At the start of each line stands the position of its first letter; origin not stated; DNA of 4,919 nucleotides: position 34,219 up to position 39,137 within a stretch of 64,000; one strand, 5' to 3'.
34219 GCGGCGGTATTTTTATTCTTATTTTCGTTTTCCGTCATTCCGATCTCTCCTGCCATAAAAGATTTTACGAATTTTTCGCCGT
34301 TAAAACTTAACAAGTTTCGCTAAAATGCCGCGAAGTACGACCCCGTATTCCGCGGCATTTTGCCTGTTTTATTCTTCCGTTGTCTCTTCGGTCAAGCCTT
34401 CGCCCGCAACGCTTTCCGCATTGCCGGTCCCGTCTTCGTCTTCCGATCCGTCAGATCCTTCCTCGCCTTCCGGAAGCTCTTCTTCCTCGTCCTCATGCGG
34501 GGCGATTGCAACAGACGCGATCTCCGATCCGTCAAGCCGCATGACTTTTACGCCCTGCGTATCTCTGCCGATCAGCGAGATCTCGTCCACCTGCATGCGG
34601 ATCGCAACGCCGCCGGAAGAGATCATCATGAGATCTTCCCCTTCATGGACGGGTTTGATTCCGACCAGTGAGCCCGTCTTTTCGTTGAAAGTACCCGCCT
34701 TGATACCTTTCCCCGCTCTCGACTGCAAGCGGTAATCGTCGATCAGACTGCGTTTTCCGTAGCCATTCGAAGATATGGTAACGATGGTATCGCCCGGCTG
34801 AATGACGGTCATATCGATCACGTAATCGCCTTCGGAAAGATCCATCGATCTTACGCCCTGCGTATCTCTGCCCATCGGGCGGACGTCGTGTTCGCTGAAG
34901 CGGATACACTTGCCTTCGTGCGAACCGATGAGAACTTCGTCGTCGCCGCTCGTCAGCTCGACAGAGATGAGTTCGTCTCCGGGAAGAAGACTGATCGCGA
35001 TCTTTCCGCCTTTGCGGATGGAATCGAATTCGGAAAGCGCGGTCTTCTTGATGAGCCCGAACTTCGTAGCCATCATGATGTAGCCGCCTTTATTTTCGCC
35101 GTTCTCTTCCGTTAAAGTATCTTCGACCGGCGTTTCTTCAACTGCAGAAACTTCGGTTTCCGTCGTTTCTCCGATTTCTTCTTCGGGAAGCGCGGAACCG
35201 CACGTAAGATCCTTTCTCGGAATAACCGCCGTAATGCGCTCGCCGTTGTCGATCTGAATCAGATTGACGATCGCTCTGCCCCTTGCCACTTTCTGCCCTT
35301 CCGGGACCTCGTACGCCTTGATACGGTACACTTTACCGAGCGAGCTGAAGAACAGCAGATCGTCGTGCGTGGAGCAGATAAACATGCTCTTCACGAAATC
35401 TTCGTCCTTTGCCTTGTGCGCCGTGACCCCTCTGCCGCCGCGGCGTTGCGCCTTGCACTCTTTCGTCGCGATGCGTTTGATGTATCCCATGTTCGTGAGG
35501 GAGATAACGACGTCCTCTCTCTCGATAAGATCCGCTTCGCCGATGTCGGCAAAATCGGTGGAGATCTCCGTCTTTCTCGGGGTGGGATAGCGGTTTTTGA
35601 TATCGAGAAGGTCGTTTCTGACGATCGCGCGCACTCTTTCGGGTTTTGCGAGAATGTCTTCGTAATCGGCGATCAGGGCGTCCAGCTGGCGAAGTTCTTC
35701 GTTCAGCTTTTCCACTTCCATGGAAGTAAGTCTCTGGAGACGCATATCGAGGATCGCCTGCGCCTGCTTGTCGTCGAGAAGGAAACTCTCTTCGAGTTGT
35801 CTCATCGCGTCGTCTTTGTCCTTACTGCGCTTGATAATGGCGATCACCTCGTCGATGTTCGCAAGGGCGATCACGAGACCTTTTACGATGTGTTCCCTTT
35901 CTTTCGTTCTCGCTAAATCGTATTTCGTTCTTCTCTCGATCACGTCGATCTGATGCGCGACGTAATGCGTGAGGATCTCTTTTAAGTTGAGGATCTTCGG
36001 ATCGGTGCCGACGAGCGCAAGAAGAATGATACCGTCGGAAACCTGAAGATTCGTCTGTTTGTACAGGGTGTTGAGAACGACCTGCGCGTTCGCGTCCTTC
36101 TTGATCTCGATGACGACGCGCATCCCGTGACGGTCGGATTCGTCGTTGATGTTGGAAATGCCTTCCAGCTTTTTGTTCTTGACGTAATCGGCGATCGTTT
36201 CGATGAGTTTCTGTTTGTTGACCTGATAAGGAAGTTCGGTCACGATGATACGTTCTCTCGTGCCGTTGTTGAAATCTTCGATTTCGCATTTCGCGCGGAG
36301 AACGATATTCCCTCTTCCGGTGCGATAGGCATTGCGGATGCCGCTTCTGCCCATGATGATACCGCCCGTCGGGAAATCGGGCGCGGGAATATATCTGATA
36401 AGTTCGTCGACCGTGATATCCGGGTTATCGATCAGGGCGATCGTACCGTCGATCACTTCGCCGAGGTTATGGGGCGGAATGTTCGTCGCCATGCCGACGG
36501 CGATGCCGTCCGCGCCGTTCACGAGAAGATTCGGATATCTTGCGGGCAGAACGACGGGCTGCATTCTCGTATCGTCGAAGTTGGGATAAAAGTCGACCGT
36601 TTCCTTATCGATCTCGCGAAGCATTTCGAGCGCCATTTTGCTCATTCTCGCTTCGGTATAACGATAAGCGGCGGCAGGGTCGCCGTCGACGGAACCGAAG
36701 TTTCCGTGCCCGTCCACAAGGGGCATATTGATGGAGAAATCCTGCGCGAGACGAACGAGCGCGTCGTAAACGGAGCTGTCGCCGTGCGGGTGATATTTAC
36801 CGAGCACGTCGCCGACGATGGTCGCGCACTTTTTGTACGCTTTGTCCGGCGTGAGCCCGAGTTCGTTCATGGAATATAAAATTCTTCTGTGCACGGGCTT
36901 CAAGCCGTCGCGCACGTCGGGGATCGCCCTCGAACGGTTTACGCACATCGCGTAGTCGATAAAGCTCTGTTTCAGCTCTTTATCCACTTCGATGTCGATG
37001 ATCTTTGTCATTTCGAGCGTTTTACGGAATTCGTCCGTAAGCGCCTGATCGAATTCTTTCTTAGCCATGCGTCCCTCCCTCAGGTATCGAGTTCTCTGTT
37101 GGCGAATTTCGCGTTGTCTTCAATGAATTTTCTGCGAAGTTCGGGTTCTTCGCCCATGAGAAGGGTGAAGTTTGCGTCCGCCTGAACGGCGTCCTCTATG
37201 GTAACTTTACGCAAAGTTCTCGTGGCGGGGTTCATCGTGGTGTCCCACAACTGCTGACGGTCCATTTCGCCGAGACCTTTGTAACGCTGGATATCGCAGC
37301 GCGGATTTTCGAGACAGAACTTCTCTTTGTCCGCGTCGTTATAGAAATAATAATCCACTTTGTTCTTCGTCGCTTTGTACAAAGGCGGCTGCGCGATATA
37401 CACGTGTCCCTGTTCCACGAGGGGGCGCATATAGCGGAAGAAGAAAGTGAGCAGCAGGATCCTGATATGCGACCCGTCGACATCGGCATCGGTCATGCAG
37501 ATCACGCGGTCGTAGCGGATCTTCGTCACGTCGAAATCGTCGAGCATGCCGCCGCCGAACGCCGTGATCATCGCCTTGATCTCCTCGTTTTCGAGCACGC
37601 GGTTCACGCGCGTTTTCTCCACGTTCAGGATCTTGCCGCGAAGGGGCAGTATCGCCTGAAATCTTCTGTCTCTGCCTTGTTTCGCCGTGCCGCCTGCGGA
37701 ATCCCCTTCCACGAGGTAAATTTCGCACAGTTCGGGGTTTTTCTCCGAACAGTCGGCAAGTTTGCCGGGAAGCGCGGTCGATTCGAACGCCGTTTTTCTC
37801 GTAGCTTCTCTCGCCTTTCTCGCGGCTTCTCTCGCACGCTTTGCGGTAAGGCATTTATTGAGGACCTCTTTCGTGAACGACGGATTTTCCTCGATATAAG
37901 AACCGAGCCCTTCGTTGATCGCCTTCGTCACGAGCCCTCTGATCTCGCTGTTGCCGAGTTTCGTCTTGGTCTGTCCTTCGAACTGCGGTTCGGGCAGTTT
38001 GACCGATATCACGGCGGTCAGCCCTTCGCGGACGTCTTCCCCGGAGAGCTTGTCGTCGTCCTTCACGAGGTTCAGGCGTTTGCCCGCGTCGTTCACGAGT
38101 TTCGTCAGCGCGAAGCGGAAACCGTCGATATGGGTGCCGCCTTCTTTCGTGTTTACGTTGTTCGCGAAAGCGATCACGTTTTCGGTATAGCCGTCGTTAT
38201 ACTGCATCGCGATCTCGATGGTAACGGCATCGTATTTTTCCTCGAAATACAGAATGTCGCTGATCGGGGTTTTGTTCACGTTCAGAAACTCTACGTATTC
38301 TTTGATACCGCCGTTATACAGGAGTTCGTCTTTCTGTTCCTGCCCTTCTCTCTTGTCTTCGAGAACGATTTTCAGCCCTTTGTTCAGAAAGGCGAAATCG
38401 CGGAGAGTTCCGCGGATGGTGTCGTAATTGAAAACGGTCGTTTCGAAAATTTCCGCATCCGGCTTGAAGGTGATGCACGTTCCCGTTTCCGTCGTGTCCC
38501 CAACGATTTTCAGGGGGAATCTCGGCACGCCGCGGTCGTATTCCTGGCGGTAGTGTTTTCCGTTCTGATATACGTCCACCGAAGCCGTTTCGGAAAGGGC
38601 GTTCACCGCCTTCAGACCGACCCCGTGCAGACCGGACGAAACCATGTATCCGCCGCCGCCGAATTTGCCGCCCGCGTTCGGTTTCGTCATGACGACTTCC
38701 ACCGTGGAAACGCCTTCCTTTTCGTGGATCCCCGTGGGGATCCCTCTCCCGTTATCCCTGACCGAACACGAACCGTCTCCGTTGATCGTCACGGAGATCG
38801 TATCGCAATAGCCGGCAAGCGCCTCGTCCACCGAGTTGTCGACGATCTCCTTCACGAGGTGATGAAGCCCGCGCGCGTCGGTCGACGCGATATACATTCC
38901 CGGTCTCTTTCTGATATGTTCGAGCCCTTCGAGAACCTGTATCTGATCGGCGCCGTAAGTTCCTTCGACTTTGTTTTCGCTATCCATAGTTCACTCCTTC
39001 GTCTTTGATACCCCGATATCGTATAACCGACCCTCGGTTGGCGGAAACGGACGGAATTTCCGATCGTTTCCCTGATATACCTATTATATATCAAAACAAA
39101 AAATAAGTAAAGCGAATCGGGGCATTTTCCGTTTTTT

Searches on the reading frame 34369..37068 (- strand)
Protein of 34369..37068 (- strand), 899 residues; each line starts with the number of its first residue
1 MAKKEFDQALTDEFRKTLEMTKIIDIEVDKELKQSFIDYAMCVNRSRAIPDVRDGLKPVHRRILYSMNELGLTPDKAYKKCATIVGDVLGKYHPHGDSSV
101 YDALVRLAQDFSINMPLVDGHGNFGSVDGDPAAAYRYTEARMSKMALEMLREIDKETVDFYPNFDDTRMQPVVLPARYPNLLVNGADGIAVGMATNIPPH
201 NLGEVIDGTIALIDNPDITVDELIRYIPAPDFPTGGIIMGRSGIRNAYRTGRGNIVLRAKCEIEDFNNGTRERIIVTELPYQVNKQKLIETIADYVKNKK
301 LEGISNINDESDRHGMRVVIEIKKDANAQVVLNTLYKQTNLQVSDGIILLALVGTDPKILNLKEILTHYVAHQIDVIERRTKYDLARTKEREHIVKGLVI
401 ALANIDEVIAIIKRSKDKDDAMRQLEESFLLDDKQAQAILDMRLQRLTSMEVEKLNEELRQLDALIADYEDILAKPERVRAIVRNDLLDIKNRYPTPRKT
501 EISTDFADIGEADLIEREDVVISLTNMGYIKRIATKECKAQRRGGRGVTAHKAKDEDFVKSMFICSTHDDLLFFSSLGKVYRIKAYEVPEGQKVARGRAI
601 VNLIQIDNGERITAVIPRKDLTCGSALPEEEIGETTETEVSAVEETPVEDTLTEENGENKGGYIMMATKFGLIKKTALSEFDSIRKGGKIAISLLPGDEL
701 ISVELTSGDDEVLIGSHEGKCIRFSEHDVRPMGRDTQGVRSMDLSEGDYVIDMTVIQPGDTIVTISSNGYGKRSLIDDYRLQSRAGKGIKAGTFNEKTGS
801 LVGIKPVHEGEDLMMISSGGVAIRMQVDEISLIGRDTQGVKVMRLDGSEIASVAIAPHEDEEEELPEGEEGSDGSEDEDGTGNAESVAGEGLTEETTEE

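Call 23: search_protein_families(library=pfam, proteins=[window:34369-37068:-], max_evalue=0.001)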
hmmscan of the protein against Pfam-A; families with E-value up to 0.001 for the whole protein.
window:34369-37068:- (899 aa): 2 families
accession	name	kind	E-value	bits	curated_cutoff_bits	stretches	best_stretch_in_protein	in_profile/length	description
PF00521.26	DNA_topoisoIV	-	3.2e-168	560.5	31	1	47-487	1-431/432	DNA gyrase/topoisomerase IV, subunit A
PF03989.18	DNA_gyraseA_C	-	1.7e-67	223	27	6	710-756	1-47/48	DNA gyrase C-terminal domain, beta-propeller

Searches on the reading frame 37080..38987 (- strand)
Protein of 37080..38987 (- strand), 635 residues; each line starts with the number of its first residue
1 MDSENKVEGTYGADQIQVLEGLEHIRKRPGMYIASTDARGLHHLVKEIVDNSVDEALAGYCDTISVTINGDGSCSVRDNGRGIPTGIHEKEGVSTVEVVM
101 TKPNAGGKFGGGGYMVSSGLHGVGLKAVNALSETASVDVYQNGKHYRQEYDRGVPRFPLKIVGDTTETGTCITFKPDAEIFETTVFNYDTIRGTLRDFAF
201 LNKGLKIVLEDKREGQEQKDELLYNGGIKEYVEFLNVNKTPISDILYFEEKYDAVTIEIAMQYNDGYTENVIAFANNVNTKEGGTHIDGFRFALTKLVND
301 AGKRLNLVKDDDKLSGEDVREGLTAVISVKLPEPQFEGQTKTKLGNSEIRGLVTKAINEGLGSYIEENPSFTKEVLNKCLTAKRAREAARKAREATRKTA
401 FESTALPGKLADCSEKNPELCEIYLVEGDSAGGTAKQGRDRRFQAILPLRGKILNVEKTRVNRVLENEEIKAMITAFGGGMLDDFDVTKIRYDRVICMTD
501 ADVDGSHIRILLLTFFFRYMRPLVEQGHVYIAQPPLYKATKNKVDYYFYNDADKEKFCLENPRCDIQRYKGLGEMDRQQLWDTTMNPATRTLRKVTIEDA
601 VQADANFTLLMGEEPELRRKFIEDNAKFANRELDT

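Call 24: search_protein_families(library=pfam, proteins=[window:37080-38987:-], max_evalue=0.001)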
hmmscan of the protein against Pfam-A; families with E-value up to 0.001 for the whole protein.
window:37080-38987:- (635 aa): 4 families
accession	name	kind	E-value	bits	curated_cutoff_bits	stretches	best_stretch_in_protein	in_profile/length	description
PF00204.31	DNA_gyraseB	-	2.5e-60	203.3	27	1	227-394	1-172/173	DNA gyrase B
PF00986.26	DNA_gyraseB_C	-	1.2e-27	96.3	29.8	1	563-623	3-63/63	DNA gyrase B subunit, carboxyl terminus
PF01751.28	Toprim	-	2.4e-18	66.5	23.1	1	422-533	1-95/96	Toprim domain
PF02518.31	HATPase_c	-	4.5e-16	59.7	26.4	1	37-178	2-109/111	Histidine kinase-, DNA gyrase B-, and HSP90-like ATPase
